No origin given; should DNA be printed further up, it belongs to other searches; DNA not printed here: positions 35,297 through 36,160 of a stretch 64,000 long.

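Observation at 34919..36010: Compact exosortase-family gene with a tightly coupled small membrane partner (XrtF-like pair)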

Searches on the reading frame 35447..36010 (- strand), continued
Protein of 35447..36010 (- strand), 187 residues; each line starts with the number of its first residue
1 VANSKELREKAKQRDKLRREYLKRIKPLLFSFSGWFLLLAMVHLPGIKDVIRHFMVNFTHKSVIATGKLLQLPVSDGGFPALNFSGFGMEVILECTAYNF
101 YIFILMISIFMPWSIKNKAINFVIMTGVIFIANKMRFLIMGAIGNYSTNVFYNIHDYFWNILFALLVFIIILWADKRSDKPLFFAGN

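Call 74: search_protein_families(library=ncbifam, alignment_id=A7, max_evalue=0.01)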
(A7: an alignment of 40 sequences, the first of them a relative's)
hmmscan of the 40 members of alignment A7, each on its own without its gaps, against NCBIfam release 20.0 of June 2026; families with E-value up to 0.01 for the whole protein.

A. member 1, L074:5013-5618:+ (201 aa): 7 families
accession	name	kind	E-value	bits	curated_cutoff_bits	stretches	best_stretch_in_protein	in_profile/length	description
TIGR04178.1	exo_archaeo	signature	8.8e-12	45.2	23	1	105-186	2-88/97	exosortase/archaeosortase family protein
TIGR04124.1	archaeo_artE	exception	3.4e-06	27.2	95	1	39-177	12-135/153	archaeosortase family protein ArtE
TIGR04300.1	exosort_XrtM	exception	8.7e-06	26.2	125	1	104-181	55-132/150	exosortase family protein XrtM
TIGR04177.1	exosort_XrtH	exception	1.9e-05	24.7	86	1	102-181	64-143/158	exosortase H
NF033505.2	paceosortase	exception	5.3e-05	23.4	80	1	43-183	11-141/167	pacearchaeosortase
NF046081.1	exosort_XrtX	exception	0.00027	20.9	170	1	91-197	59-166/168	exosortase X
TIGR04144.1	archaeo_VPXXXP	exception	0.00066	19.7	150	1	33-182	4-142/156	archaeosortase B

B. families by the number of members that match (of 40 scanned): 14 families
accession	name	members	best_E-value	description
TIGR04178.1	exo_archaeo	40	8.9e-14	exosortase/archaeosortase family protein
NF033505.2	paceosortase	40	5.3e-13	pacearchaeosortase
TIGR04177.1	exosort_XrtH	40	5.5e-13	exosortase H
TIGR04144.1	archaeo_VPXXXP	40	7.1e-11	archaeosortase B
NF046081.1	exosort_XrtX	39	1.2e-09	exosortase X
TIGR04300.1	exosort_XrtM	28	2e-08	exosortase family protein XrtM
TIGR04124.1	archaeo_artE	25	1.4e-11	archaeosortase family protein ArtE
TIGR04125.1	exosort_PGF_TRM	22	1.5e-07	archaeosortase A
NF045528.1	heimosortase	20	1e-05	heimdallarchaeosortase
NF046083.1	exosort_XrtY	6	0.00032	exosortase Y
TIGR04128.1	exoso_Fjoh_1448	2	0.0051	exosortase family protein XrtF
NF038142.1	exosort_XrtW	2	0.0067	exosortase W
NF012138.0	exosort_XrtR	1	0.0026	exosortase R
NF033767.0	exosort_XrtS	1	0.005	exosortase S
